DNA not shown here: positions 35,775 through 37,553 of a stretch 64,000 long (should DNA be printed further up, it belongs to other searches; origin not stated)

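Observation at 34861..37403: tlc (ATP/ADP translocase) and glnII (eukaryote-type glutamine synthetase) form a tight bicistronic unit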

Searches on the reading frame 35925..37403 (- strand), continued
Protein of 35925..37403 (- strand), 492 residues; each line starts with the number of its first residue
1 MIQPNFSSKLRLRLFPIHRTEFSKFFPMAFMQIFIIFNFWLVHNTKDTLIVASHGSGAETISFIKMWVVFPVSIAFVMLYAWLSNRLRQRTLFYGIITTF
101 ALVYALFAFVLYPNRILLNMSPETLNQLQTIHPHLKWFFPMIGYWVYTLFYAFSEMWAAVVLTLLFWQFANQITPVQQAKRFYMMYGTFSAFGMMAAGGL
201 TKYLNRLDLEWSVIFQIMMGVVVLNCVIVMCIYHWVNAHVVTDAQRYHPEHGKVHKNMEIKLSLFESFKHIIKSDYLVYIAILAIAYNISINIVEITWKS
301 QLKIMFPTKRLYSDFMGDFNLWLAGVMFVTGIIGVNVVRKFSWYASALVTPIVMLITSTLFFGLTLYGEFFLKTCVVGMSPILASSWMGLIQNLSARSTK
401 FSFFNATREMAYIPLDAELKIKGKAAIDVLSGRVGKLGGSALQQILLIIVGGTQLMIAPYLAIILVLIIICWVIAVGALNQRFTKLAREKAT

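Call 19: find_encoding_contigs(protein=P0128, flank=6000, max_places=2)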
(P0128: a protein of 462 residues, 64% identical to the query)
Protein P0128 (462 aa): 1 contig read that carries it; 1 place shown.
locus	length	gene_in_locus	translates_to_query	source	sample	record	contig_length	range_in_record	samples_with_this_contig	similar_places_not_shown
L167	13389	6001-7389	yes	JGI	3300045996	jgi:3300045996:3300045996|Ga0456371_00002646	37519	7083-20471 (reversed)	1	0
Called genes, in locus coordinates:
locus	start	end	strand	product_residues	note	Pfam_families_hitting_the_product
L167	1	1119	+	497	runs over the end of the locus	PF02646:RmuC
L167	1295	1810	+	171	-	PF01327:Pep_deformylase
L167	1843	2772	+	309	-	PF00551:Formyl_trans_N, PF02911:Formyl_trans_C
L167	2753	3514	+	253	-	PF01416:PseudoU_synth_1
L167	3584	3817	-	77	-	-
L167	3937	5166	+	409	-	PF13432:TPR_16 (faint), PF00515:TPR_1 (faint), PF07719:TPR_2 (faint), PF14559:TPR_19 (faint), PF13176:TPR_7 (faint), PF13428:TPR_14 (faint), PF13431:TPR_17 (faint), PF13424:TPR_12 (weak)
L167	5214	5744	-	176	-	-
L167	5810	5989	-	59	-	-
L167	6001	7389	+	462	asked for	PF03219:TLC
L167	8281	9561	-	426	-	-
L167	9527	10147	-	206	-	-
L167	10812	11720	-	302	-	-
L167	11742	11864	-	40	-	-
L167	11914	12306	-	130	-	-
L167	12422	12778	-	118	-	-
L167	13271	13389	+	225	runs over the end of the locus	PF02390:Methyltransf_4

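Call 20: find_encoding_contigs(protein=P0131, flank=6000, max_places=2)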
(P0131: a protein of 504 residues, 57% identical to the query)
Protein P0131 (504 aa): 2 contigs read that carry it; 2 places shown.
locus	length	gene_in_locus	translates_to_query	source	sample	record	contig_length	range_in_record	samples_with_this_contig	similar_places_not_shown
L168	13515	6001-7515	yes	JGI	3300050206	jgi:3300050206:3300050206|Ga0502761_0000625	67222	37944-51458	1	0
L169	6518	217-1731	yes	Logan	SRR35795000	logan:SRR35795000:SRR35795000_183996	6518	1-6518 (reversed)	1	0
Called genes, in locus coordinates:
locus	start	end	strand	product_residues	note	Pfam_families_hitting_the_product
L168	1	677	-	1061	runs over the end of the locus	-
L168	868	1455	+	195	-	PF00265:TK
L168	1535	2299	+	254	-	-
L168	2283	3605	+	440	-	PF16868:NMT1_3 (weak)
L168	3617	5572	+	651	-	PF00515:TPR_1 (faint), PF07719:TPR_2 (faint), PF13371:TPR_9 (faint), PF13432:TPR_16 (faint), PF23914:TPR_CcmH_CycH (faint), PF00263:Secretin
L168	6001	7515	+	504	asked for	PF03219:TLC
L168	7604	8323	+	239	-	PF01027:Bax1-I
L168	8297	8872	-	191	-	PF03602:Cons_hypoth95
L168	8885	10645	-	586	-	PF13505:OMP_b-brl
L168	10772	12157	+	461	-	PF00112:Peptidase_C1 (weak)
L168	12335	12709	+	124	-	PF01541:GIY-YIG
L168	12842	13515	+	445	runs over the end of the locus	-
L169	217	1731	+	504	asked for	PF03219:TLC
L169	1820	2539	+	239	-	PF01027:Bax1-I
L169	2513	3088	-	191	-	PF03602:Cons_hypoth95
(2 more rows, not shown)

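Call 21: find_encoding_contigs(protein=P0134, flank=6000, max_places=2)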
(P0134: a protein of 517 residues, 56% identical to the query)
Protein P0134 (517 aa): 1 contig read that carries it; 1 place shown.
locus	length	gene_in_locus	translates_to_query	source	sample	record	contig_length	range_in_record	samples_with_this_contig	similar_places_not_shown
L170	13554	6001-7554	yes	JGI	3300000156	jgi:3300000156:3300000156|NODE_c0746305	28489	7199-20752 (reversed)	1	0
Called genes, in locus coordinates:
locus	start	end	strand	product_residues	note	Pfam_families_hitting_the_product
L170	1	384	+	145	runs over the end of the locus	PF02082:Rrf2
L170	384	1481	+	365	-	PF00155:Aminotran_1_2 (weak), PF00266:Aminotran_5, PF01212:Beta_elim_lyase (weak), PF01041:DegT_DnrJ_EryC1 (faint)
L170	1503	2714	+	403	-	PF00266:Aminotran_5, PF01212:Beta_elim_lyase (weak), PF01041:DegT_DnrJ_EryC1 (weak)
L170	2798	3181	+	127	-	PF01592:NifU_N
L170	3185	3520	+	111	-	PF01521:Fe-S_biosyn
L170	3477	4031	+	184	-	PF00226:DnaJ (weak), PF07743:HSCB_C (weak)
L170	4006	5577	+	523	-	PF00012:HSP70, PF06723:MreB_Mbl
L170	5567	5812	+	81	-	PF09360:zf-CDGSH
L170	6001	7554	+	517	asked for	PF03219:TLC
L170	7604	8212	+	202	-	PF08511:COQ9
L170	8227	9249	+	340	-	PF13439:Glyco_transf_4, PF20706:GT4-conflict (weak), PF00534:Glycos_transf_1, PF13692:Glyco_trans_1_4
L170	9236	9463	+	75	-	PF02609:Exonuc_VII_S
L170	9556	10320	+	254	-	PF03372:Exo_endo_phos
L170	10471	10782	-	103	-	-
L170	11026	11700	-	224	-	PF00308:Bac_DnaA (faint), PF22688:Hda_lid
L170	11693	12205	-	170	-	PF01066:CDP-OH_P_transf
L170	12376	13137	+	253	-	PF01479:S4, PF00849:PseudoU_synth_2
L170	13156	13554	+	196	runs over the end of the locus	PF03602:Cons_hypoth95, PF05175:MTS (weak)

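Call 26: search_solved_structures(query=window:35925-37403:-, show_alignments=1, max_evalue=0.01)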
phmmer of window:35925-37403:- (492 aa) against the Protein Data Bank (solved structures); distinct sequences matched with E-value up to 0.01: 2.
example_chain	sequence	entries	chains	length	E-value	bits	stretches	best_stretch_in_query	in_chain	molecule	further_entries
9j3n_A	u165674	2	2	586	1.2e-119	403.9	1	8-484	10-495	ADP,ATP carrier protein 1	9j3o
9j3j_A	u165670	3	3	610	2.8e-102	346.6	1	13-489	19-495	ADP,ATP carrier protein 1, chloroplastic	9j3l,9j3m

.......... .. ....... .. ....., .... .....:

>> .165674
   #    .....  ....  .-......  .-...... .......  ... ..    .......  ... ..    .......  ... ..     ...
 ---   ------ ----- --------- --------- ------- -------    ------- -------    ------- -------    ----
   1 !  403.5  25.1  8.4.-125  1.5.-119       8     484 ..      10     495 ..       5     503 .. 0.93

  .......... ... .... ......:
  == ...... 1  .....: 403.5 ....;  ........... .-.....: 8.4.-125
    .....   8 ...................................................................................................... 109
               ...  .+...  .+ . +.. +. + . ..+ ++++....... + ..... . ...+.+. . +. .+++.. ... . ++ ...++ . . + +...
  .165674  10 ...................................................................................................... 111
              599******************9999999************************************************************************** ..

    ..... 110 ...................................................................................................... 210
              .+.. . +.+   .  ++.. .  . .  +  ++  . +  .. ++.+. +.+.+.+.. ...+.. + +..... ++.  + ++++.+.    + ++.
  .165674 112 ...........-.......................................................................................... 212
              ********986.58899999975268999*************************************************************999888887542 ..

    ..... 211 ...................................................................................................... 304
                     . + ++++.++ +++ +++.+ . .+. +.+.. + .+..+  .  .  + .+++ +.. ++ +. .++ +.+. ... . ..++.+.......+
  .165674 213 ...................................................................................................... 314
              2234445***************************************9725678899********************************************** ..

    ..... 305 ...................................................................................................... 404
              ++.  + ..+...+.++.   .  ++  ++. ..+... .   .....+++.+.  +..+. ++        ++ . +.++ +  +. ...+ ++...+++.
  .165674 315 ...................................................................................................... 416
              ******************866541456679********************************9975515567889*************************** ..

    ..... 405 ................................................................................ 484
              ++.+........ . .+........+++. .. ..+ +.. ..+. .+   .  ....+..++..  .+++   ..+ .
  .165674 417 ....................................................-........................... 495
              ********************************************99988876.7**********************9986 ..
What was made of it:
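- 35925..37403 (-): tlc: NTT/AAA-family nucleotide transporter, 492 aa, probably an ATP/ADP(+Pi) exchanger. It aligns end to end with the solved exchangers 9j3n (404 bits) and 9j3j/AtNTT1 (347 bits) (call 26).
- On NTT / TLC ATP:ADP antiporter family (PF03219, TIGR00769): 9j3j (chloroplast NTT1) scores 347 bits over residues 13-489 (call 26).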

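Call 53: search_solved_structures(query=A1, show_alignments=2, max_evalue=0.001)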
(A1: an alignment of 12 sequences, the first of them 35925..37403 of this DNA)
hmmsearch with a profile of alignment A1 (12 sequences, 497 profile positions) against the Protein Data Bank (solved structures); distinct sequences matched with E-value up to 0.001: 2.
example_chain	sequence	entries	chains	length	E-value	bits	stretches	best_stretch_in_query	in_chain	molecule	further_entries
9j3n_A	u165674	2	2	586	5.5e-144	483.8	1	5-489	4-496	ADP,ATP carrier protein 1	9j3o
9j3j_A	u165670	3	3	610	6e-123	414.4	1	16-494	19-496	ADP,ATP carrier protein 1, chloroplastic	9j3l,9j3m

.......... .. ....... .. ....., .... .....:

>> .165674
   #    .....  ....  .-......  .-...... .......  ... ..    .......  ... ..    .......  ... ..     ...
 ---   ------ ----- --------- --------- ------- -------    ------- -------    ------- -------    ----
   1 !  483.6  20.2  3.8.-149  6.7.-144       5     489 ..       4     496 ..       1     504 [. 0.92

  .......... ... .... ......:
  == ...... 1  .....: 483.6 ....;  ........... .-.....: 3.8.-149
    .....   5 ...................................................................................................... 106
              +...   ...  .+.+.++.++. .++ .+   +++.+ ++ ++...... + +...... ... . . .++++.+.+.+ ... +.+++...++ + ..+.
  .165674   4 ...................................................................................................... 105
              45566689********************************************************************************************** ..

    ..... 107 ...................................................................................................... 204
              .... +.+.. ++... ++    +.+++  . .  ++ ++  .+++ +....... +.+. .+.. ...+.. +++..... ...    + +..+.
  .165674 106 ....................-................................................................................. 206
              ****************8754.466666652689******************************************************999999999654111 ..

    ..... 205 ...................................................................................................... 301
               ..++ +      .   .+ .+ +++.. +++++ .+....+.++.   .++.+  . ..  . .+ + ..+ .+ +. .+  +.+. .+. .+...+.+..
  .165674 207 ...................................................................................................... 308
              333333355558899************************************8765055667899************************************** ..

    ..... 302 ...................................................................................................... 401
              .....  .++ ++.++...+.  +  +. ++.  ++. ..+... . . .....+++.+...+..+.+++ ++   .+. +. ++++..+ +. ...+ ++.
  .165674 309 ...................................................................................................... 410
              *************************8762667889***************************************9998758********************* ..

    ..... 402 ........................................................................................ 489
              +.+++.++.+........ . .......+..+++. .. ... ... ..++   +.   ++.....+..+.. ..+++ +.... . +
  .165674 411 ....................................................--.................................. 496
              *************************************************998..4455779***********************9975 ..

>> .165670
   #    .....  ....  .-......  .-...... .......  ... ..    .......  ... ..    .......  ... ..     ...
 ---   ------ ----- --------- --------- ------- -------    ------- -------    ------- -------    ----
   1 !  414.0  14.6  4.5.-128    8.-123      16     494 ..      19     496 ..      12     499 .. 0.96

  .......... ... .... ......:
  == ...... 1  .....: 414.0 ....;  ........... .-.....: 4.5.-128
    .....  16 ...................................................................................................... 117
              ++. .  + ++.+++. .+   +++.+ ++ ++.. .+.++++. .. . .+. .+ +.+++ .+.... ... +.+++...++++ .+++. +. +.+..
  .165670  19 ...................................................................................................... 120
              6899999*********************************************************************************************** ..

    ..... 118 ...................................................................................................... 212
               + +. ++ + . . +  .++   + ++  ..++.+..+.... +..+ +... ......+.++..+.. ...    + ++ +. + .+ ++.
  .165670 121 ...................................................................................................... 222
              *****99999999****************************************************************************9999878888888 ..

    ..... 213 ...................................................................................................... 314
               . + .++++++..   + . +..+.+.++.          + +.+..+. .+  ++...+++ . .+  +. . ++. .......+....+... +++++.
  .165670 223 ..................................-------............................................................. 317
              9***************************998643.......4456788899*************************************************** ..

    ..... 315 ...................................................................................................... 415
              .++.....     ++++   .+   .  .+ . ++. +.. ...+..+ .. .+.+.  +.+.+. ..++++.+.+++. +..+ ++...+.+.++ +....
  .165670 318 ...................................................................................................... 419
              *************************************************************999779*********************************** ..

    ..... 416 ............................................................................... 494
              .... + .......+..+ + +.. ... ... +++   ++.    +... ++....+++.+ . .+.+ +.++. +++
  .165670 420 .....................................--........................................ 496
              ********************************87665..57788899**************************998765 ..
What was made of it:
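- On NTT / TLC ATP:ADP antiporter family (PF03219, TIGR00769): The subclade profile scores 484 and 414 bits (call 53).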

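Call 55: find_encoding_contigs(protein=P0129, flank=6000, max_places=2)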
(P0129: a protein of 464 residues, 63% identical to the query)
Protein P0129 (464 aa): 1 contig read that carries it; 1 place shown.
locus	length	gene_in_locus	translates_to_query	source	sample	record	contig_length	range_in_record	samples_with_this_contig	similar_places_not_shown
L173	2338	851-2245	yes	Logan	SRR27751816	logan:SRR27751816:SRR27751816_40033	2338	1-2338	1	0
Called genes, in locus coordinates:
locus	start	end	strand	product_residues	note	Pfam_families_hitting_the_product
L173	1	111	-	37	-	?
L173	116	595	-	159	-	-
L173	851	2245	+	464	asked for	PF03219:TLC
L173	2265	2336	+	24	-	?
